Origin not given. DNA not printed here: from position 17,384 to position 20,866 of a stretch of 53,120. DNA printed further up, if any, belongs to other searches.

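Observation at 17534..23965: Putative chaperone-usher pilus built from DUF4402 subunits in an FCB-group bacterium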

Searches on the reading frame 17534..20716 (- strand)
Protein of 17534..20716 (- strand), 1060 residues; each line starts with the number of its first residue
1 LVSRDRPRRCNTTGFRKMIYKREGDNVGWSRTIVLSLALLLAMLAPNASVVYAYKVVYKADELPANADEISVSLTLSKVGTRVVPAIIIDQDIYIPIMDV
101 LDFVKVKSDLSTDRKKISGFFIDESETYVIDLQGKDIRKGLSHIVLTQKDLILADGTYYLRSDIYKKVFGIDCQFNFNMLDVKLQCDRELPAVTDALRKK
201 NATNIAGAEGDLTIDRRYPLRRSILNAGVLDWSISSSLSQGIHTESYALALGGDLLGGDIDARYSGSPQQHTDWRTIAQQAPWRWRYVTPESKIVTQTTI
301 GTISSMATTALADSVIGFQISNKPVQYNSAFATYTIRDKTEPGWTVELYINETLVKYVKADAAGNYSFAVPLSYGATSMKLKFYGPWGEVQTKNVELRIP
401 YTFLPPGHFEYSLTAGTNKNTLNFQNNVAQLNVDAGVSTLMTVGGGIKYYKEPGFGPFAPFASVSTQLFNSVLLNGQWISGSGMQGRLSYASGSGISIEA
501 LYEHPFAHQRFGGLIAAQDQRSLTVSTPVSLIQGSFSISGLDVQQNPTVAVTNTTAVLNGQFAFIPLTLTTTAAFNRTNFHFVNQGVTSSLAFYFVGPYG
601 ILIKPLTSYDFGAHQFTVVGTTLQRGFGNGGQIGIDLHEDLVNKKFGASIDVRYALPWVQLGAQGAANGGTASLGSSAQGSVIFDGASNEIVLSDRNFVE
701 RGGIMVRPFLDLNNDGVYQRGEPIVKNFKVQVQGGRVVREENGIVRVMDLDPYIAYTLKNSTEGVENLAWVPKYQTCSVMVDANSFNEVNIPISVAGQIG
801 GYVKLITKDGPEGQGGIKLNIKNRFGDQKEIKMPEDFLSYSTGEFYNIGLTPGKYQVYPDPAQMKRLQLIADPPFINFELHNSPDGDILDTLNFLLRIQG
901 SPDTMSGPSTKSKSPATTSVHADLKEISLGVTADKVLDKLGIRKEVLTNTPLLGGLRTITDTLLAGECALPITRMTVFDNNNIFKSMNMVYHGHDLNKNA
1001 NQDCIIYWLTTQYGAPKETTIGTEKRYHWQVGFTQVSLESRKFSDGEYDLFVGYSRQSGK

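Call 3: search_protein_families(library=pfam, proteins=[window:17534-20716:-], max_evalue=1)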
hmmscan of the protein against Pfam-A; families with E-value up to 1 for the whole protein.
window:17534-20716:- (1060 aa): 2 families
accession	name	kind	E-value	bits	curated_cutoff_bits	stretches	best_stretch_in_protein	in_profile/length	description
PF17210.9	SdrD_B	-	0.087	13.5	29.7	0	343-376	26-59/112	SdrD B-like domain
PF18079.6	AglB_L1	-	0.52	10.9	23.6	0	356-387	32-63/87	Archaeal glycosylation protein B long peripheral domain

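Call 4: search_protein_families(library=ncbifam, proteins=[window:17534-20716:-], max_evalue=1)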
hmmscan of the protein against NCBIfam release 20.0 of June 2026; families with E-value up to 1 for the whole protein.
window:17534-20716:- (1060 aa): 1 family
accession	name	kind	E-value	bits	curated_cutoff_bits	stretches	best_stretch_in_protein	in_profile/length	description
TIGR04323.1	SpoChoClust_1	subfamily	0.12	12.3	55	1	151-202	70-121/122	LIC12192 family sporadic carbohydrate cluster protein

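Call 5: search_solved_structures(query=window:17534-20716:-, max_evalue=10)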
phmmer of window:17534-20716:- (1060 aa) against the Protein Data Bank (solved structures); distinct sequences matched with E-value up to 10: 1.
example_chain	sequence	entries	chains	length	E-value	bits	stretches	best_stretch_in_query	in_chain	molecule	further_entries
9hdl_A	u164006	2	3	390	0.46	11.5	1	795-869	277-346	Clavaminate synthase-like protein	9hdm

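Call 10: find_homologous_proteins(query=window:17534-20716:-, max_evalue=0.001)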
Query window:17534-20716:- (1060 aa): 99 proteins with E <= 0.001 among 8000 candidates.
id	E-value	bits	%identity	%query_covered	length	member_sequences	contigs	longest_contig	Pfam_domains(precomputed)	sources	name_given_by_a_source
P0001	0.0e+0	2379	100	98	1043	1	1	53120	-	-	-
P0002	0.0e+0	2009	84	98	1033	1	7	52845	-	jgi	jgi:hypothetical protein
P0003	0.0e+0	1561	65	97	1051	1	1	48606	-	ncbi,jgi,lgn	-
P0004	0.0e+0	1492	64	94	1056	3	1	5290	-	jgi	-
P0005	0.0e+0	1278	60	82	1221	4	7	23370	-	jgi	jgi:hypothetical protein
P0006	2.9e-175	603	37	78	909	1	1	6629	-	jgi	jgi:hypothetical protein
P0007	2.5e-174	600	37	80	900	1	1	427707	-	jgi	jgi:hypothetical protein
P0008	1.3e-172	594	38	78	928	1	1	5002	-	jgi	jgi:hypothetical protein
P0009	3.0e-171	590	37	82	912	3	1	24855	-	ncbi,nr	ncbi:MAG: hypothetical protein Q8916_09515 [Bacteroidota bacterium]|nr:hypothetical protein [Bactero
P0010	3.6e-170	586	37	81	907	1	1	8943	-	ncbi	-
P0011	4.3e-167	576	37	79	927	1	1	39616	-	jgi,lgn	-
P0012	1.3e-165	571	36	81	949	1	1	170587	-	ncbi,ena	-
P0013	1.1e-162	562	35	79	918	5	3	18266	-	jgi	jgi:hypothetical protein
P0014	2.4e-162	560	37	79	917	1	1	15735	-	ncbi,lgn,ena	-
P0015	1.9e-161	557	34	79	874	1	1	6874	PF22904.4,PF17210.10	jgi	jgi:hypothetical protein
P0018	1.2e-153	532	35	78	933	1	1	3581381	-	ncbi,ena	-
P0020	9.9e-135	469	31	80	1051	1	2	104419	PF05036.19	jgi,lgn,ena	-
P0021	1.4e-133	465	30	87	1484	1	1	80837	PF05036.19,PF17210.10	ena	-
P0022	5.3e-133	463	31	86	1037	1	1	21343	PF05036.19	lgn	-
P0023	3.6e-131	457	32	78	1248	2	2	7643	PF05036.19,PF17210.10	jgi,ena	jgi:hypothetical protein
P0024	7.1e-130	453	31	78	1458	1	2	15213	PF05036.19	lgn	-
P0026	1.8e-129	452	30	82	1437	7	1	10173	PF05036.19,PF13620.13,PF17210.10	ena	-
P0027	8.7e-128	446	30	82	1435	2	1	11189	PF05036.19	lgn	-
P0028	9.8e-128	446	32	82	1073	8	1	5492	PF05036.19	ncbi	ncbi:MAG: SPOR domain-containing protein [Lentimicrobiaceae bacterium]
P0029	1.0e-127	446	30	87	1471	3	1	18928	PF05036.19,PF17210.10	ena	-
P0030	2.6e-127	444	31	79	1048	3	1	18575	PF05036.19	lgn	-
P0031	3.1e-127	444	30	82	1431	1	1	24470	PF05036.19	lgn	-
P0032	3.3e-126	441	30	82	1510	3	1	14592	PF05036.19,PF17210.10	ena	-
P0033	9.3e-126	439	31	82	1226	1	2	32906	PF05036.19,PF17210.10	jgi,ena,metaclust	metaclust:\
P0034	1.4e-125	439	30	87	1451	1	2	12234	PF05036.19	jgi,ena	-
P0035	2.6e-125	438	30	82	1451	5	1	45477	PF05036.19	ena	-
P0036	1.4e-124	435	30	81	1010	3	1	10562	PF05036.19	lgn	-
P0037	1.4e-124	435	30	82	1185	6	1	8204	PF05036.19,PF13620.13,PF17210.10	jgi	jgi:cell division protein FtsN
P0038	6.0e-124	433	31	80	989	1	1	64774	PF05036.19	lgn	-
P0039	1.5e-123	432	30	81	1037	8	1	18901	PF05036.19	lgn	-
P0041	1.3e-122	429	31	80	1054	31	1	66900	PF05036.19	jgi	jgi:hypothetical protein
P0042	5.8e-122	427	30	81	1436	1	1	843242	PF05036.19,PF13620.13,PF17210.10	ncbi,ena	-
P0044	1.8e-121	425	30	79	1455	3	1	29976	PF05036.19,PF13620.13,PF17210.10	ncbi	-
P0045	2.7e-121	424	29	86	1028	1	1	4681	PF05036.19,PF17210.10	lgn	-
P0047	9.9e-121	423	31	78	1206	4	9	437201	PF05036.19,PF13620.13,PF17210.10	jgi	jgi:cell division septation protein DedD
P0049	2.6e-119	418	32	75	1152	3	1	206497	PF05036.19,PF17210.10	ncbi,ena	-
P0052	2.6e-117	411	31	80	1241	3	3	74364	PF05036.19,PF17210.10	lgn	-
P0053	2.3e-116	408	29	81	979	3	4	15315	PF05036.19,PF17210.10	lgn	-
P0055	3.5e-115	404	31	78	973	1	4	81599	PF05036.19,PF17210.10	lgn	-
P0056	9.0e-115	403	29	78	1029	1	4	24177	PF05036.19,PF17210.10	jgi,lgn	-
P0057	5.9e-114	400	29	79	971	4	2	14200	PF05036.19,PF17210.10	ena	-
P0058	7.6e-113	397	30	82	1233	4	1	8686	PF05036.19,PF13620.13,PF17210.10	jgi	-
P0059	1.6e-110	389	30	80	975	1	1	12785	PF05036.19,PF17210.10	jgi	jgi:hypothetical protein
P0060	3.7e-109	384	30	79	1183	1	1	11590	PF05036.19,PF17210.10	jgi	-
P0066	9.8e-100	353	29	78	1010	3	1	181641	PF05036.19,PF17210.10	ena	-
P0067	4.9e-99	351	28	78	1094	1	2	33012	PF05036.19,PF13620.13,PF17210.10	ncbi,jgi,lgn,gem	-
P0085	4.2e-75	272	26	78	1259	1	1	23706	PF05036.19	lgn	-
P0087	1.2e-71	260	25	78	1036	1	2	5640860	PF05036.19,PF17210.10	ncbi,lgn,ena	-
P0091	5.7e-63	231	25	78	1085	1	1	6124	PF00691.26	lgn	-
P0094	3.6e-60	222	26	76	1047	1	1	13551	PF00691.26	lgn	-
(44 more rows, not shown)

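Call 18: find_encoding_contigs(protein=P0003, flank=10000, max_places=3)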
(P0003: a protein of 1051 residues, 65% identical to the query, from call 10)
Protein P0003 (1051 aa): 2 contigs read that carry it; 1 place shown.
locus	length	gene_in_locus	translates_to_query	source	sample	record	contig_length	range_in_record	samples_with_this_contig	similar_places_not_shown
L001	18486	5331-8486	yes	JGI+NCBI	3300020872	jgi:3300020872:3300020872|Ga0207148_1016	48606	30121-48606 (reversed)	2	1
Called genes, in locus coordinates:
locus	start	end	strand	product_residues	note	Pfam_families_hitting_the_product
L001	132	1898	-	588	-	PF01368:DHH, PF02272:DHHA1, PF17768:RecJ_OB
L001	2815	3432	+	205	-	PF14352:DUF4402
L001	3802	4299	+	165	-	PF14352:DUF4402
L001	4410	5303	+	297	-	-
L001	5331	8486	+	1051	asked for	-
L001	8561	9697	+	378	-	PF01494:FAD_binding_3, PF13450:NAD_binding_8 (faint)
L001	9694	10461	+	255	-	PF00106:adh_short, PF08659:KR, PF13561:adh_short_C2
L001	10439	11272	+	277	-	PF04962:KduI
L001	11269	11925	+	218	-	PF03737:RraA-like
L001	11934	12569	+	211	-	PF01081:Aldolase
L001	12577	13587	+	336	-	PF07470:Glyco_hydro_88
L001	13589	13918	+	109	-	PF18029:Glyoxalase_6 (weak)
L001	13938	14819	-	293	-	PF02621:VitK2_biosynth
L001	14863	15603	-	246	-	PF00583:Acetyltransf_1, PF13480:Acetyltransf_6 (weak), PF13508:Acetyltransf_7 (weak)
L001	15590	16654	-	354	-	PF08240:ADH_N, PF16912:Glu_dehyd_C, PF00107:ADH_zinc_N, PF13602:ADH_zinc_N_2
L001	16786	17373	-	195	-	PF02230:Abhydrolase_2, PF03959:FSH1 (weak)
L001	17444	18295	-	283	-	-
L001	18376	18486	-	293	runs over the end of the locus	PF11306:DUF3108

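Call 19: find_encoding_contigs(protein=P0018, flank=10000, max_places=3)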
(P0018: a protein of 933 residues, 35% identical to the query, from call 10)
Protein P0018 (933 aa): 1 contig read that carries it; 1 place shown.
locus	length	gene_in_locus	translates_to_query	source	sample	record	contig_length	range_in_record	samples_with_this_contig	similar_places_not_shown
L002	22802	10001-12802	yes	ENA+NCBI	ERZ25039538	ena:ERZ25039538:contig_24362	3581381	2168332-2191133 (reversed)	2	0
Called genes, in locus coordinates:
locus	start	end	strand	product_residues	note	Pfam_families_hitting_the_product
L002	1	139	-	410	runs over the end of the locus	PF00589:Phage_integrase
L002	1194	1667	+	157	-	PF00196:GerE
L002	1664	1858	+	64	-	-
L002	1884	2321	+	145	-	PF00196:GerE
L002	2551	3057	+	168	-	PF00196:GerE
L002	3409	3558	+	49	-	-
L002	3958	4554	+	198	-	PF14352:DUF4402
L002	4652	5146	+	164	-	-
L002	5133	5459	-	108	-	-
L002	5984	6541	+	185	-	PF14352:DUF4402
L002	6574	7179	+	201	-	PF14352:DUF4402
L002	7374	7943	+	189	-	PF14352:DUF4402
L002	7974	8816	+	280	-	PF14352:DUF4402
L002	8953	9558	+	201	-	-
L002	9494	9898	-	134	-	-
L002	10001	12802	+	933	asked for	-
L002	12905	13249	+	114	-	PF11604:CusF_Ec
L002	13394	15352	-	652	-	-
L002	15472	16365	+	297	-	-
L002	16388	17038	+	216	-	-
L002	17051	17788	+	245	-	PF02245:Pur_DNA_glyco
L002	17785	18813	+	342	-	PF00578:AhpC-TSA, PF08534:Redoxin, PF13905:Thioredoxin_8 (weak), PF17991:Thioredoxin_10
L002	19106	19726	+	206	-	PF05724:TPMT, PF03848:TehB (weak), PF13489:Methyltransf_23, PF01209:Ubie_methyltran (weak), PF13649:Methyltransf_25, PF13847:Methyltransf_31, PF08241:Methyltransf_11, PF08242:Methyltransf_12, +1 more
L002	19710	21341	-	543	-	PF00501:AMP-binding, PF13193:AMP-binding_C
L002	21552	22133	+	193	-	-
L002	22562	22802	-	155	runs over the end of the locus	PF13527:Acetyltransf_9 (weak), PF00583:Acetyltransf_1, PF13673:Acetyltransf_10, PF13508:Acetyltransf_7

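Call 31: predict_structure(alignment_id=A1)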
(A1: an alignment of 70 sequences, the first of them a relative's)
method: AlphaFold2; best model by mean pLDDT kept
length: 1043 residues; sequences in the alignment: 70
mean_pLDDT: 82.4   pTM: 0.61
mean pLDDT of the five models: 82.4, 82.0, 81.4, 80.5, 78.8
residues with pLDDT >= 90: 464; 70-90: 405; 50-70: 104; < 50: 70
segments of 3 or more residues with pLDDT < 50: 1-9, 29-42, 185-194, 369-373, 887-904, 977-982, 1040-1043
pLDDT, mean of each block of 10 residues (from residue 1): 43 73 63 37 66 92 90 93 94 92 89 94 91 90 95 93 91 82 48 65 89 94 91 93 92 82 87 91 79 64 85 67 76 65 76 67 66 52 80 91 77 92 91 79 91 89 88 87 90 62 91 86 90 91 86 91 83 89 90 91 91 89 93 91 92 89 91 89 92 91 92 86 91 89 90 91 92 93 94 90 82 76 93 90 94 93 90 93 63 35 55 85 89 89 81 79 90 60 67 83 77 71 69 58 34
secondary structure, 60 per line:
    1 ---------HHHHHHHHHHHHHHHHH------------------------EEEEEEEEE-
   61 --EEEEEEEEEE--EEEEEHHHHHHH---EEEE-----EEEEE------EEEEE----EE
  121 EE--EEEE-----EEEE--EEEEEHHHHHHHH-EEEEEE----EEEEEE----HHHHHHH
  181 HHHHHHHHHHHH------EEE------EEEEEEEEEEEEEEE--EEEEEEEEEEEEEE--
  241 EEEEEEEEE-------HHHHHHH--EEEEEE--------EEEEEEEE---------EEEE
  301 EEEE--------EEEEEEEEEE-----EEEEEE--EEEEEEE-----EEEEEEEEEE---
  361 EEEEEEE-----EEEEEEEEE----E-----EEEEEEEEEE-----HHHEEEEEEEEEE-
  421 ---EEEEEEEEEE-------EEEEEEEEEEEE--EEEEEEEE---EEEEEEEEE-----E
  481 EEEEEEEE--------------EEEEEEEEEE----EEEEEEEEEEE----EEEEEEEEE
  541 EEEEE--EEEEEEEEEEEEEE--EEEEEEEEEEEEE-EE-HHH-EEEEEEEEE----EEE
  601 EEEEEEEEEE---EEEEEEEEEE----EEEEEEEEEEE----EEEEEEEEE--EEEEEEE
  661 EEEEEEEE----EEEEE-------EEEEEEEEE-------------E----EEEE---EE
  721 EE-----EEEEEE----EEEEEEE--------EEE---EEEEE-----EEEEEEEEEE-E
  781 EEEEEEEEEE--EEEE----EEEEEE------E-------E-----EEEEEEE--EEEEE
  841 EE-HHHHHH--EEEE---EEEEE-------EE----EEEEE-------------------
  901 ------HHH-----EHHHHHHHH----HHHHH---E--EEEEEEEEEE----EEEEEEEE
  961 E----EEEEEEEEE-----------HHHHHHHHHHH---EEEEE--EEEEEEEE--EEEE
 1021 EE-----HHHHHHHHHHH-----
elements in order (helices of 4 or more, strands of 3 or more residues): H10-26 E51-59 E63-72 E75-79 H80-86 E90-93 E99-103 E110-114 E119-122 E125-128 E134-137 E140-144 H145-152 E154-159 E164-169 H174-192 E199-201 E208-222 E225-238 E241-249 H257-263 E266-271 E280-287 E297-304 E313-322 E328-333 E336-342 E348-357 E361-367 E373-381 E392-401 E410-419 E424-433 E441-452 E455-462 E466-474 E480-488 E503-512 E517-527 E532-545 E548-561 E564-576 E585-593 E598-610 E614-623 E628-638 E643-651 E654-668 E673-677 E685-693 E712-715 E719-722 E728-733 E738-744 E753-755 E759-763 E769-778 E780-790 E793-796 E801-806 E827-833 E836-842 H844-849 E852-855 E859-863 E877-881 H916-923 H928-932 E939-948 E953-961 E966-974 H986-996 E1000-1004 E1007-1014 E1017-1022 H1028-1038
